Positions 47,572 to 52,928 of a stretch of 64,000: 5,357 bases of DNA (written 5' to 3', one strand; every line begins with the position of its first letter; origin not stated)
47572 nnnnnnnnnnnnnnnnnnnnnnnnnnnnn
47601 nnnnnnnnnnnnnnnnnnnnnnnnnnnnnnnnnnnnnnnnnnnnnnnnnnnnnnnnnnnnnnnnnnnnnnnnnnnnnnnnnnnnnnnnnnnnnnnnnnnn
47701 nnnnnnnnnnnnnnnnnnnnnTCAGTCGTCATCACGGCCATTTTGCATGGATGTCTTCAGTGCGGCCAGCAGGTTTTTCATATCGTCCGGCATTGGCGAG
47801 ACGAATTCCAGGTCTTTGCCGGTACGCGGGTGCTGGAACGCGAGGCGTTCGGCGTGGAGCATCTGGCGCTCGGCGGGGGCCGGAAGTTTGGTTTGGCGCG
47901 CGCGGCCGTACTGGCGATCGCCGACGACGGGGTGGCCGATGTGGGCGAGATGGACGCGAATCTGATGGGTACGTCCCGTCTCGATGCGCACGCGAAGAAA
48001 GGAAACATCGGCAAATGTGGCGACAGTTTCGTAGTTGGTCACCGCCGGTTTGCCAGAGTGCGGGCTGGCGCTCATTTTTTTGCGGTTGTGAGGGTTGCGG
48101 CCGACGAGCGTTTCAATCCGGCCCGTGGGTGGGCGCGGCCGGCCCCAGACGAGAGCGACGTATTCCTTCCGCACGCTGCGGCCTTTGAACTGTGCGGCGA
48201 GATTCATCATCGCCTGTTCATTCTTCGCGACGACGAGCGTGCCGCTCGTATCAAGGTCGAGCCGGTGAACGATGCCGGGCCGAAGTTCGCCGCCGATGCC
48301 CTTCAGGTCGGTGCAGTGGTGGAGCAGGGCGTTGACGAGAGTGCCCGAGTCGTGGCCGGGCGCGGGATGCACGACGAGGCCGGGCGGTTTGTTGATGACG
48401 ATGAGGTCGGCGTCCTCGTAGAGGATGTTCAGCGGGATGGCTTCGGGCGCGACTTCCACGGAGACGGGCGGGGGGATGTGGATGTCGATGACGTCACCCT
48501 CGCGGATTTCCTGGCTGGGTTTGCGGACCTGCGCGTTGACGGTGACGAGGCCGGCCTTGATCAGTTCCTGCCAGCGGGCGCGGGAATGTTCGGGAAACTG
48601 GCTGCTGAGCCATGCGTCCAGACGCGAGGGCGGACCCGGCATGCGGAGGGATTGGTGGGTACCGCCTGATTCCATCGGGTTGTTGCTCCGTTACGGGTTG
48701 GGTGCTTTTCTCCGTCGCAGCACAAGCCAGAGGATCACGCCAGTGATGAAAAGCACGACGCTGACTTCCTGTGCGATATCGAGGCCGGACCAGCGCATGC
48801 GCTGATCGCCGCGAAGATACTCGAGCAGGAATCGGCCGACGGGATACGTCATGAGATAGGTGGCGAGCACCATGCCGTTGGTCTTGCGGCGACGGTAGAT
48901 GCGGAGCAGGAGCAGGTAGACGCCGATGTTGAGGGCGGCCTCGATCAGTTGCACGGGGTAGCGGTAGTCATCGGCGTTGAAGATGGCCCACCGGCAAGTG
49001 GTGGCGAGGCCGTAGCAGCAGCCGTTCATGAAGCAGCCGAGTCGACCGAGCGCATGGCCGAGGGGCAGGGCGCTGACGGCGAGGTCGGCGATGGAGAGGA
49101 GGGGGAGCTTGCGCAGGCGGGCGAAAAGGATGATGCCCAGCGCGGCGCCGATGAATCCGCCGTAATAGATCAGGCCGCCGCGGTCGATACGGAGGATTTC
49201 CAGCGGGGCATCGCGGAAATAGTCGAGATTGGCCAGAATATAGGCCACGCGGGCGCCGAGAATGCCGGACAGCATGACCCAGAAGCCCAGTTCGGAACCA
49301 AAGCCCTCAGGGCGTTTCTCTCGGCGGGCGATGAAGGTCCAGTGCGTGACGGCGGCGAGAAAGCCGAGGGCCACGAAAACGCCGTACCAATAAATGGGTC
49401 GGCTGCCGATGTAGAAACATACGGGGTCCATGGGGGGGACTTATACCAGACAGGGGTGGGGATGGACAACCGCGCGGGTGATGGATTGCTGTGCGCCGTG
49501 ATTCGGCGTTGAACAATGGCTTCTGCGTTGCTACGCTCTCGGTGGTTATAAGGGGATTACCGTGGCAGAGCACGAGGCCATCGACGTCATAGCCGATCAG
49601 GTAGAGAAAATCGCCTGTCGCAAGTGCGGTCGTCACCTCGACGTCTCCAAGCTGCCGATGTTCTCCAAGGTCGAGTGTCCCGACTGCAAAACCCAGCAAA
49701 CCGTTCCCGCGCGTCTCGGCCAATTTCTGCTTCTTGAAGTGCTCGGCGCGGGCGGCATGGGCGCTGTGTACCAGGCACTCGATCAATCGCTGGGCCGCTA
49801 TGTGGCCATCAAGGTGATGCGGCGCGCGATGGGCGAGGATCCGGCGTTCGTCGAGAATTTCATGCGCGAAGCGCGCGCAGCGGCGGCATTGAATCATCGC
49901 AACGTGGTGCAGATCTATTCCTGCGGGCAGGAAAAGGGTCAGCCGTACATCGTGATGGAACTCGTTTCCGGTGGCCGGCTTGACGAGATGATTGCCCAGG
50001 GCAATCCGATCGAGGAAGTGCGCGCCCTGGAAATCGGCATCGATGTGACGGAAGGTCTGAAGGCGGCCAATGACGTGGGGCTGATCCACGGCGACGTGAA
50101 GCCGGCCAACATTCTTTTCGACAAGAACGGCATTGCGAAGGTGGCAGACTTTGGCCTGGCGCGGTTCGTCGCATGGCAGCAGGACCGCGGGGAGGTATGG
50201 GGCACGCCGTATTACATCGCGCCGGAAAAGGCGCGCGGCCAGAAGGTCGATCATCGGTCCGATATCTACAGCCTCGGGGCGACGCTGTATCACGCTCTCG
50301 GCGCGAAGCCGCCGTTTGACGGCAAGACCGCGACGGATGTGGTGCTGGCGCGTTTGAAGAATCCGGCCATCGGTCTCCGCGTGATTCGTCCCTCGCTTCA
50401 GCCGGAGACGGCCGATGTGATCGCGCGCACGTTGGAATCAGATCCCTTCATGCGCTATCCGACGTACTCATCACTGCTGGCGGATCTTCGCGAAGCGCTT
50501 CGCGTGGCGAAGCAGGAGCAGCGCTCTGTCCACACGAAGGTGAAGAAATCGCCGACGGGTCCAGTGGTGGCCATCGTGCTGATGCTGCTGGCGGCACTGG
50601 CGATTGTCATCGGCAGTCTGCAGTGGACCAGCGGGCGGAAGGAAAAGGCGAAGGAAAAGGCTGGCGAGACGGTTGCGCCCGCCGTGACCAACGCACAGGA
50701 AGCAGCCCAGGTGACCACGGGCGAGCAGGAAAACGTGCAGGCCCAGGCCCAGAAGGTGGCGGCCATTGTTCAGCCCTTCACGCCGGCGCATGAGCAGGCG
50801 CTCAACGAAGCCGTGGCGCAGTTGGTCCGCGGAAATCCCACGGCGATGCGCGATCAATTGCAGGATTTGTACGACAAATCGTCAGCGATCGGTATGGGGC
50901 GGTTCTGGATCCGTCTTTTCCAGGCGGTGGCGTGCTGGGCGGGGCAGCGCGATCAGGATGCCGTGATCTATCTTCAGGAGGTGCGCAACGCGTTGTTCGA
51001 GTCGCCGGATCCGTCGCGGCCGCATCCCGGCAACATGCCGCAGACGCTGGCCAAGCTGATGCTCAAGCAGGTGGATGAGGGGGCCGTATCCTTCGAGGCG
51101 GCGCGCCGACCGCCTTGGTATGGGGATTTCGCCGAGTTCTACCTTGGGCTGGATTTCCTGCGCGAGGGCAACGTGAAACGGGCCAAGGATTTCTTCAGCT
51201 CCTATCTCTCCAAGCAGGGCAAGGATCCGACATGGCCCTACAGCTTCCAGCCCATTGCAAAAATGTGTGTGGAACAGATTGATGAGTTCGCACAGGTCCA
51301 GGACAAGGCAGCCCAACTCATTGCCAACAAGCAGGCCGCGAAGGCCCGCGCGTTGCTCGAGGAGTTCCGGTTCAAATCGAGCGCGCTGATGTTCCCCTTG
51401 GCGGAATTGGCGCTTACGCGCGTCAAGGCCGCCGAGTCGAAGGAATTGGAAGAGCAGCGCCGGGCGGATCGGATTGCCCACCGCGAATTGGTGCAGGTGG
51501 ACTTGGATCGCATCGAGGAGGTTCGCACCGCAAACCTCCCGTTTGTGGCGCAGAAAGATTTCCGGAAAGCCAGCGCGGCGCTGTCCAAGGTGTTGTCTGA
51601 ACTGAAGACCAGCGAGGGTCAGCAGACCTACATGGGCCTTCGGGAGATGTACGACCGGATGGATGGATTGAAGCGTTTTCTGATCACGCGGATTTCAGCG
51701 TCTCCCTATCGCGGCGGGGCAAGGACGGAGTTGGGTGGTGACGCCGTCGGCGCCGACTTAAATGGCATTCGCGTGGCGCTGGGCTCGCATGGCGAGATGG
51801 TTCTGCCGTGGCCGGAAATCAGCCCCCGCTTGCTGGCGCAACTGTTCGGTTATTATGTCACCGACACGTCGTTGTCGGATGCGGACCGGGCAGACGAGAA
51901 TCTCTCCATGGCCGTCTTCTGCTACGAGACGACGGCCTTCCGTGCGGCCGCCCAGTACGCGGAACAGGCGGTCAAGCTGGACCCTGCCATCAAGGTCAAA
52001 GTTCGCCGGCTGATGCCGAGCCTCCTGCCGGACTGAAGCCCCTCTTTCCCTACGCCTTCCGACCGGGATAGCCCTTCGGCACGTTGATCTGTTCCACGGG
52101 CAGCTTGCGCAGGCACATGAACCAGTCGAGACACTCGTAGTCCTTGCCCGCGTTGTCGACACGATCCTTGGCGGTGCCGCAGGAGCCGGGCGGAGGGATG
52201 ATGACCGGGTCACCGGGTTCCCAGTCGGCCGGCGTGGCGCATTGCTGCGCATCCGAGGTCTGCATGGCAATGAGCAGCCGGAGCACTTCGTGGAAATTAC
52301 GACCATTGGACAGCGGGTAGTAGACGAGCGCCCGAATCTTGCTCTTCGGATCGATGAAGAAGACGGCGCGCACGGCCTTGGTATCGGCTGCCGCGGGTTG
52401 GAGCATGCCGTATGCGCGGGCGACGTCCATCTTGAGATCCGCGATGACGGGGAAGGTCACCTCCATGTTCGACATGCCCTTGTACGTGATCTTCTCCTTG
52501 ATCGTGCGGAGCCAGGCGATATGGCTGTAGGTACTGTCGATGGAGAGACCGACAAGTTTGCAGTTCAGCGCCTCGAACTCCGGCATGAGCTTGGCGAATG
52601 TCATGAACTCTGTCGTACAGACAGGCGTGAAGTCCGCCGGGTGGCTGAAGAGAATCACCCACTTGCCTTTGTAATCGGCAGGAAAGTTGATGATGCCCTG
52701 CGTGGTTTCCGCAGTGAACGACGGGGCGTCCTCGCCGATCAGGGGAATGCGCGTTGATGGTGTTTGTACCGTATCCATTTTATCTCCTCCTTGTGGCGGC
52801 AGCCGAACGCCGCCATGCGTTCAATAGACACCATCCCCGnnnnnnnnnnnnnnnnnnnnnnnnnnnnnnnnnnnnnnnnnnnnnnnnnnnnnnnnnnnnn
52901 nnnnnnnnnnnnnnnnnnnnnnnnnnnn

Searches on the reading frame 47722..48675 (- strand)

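Call 11: search_protein_families(library=pfam, proteins=[window:47722-48675:-], max_evalue=0.001)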
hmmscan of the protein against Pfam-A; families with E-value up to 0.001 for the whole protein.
window:47722-48675:- (317 aa): 2 families
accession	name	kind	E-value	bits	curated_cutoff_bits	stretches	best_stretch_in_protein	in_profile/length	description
PF00849.27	PseudoU_synth_2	-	1.4e-33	116.7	26.8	1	90-245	1-152/152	RNA pseudouridylate synthase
PF01479.30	S4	-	1.3e-10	41.2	22.8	1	18-63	2-48/48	S4 domain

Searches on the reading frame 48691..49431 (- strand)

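Call 11: search_protein_families(library=pfam, proteins=[window:48691-49431:-], max_evalue=0.001)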
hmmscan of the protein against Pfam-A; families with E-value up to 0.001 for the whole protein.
window:48691-49431:- (246 aa): 1 family
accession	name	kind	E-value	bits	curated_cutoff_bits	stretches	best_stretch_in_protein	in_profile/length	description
PF01790.23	LGT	-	1.9e-58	198.1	24.9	1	3-236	1-239/240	Prolipoprotein diacylglyceryl transferase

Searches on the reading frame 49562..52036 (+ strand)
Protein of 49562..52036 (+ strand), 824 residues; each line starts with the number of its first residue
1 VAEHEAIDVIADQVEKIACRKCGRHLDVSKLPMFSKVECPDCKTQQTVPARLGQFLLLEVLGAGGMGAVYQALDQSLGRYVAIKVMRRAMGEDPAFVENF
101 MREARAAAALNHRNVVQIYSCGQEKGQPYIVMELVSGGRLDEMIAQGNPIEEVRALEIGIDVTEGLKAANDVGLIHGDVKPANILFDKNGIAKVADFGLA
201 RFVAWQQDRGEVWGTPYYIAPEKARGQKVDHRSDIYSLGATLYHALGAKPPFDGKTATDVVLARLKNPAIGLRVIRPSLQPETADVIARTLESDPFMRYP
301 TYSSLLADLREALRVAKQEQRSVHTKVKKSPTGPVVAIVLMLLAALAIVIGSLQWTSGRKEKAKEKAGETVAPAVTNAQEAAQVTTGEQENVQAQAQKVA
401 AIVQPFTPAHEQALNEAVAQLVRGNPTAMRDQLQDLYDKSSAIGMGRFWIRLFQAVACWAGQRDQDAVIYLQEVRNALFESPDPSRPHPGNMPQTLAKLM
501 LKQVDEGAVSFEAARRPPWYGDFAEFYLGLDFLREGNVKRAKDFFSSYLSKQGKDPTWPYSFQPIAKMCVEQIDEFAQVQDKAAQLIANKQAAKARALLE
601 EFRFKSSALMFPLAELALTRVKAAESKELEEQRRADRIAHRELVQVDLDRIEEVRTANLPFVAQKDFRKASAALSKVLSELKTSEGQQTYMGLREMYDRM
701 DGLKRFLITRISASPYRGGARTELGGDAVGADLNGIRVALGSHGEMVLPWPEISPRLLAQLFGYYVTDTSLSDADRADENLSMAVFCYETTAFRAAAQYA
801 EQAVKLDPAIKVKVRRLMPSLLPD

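Call 11: search_protein_families(library=pfam, proteins=[window:49562-52036:+], max_evalue=0.001)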
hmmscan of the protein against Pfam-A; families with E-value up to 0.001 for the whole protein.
window:49562-52036:+ (824 aa): 5 families
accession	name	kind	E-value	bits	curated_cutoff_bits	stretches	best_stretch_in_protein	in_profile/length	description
PF00069.31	Pkinase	-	9.9e-47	160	31.7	1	58-299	4-252/263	Protein kinase domain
PF07714.23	PK_Tyr_Ser-Thr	-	2.4e-33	116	23.1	1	58-306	4-255/258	Protein tyrosine and serine/threonine kinase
PF01636.29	APH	-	2.6e-05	24.5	23.2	0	169-202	165-199/239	Phosphotransferase enzyme family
PF03109.22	ABC1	-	4.5e-05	23.2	22.9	0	126-204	141-218/244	ABC1 atypical kinase-like domain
PF04277.18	OAD_gamma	-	0.00056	21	27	0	337-403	12-69/76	Oxaloacetate decarboxylase, gamma chain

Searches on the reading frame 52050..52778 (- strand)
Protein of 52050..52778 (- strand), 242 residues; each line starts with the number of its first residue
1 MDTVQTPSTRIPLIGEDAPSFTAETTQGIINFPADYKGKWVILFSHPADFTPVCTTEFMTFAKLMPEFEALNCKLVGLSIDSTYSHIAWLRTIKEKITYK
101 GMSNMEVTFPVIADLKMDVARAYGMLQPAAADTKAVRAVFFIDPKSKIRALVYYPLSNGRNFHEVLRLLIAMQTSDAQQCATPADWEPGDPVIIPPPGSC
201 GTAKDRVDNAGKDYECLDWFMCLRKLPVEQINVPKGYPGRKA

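Call 11: search_protein_families(library=pfam, proteins=[window:52050-52778:-], max_evalue=0.001)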
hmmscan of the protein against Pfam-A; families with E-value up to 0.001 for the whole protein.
window:52050-52778:- (242 aa): 3 families
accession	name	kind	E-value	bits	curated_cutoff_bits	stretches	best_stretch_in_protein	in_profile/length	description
PF00578.27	AhpC-TSA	-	3.3e-34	117.9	26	1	14-150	1-123/124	AhpC/TSA family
PF08534.16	Redoxin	-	5.9e-15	55.8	26.6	1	15-156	3-136/148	Redoxin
PF10417.14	1-cysPrx_C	-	2.4e-09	37.5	21.1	1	171-199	1-30/41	C-terminal domain of 1-Cys peroxiredoxin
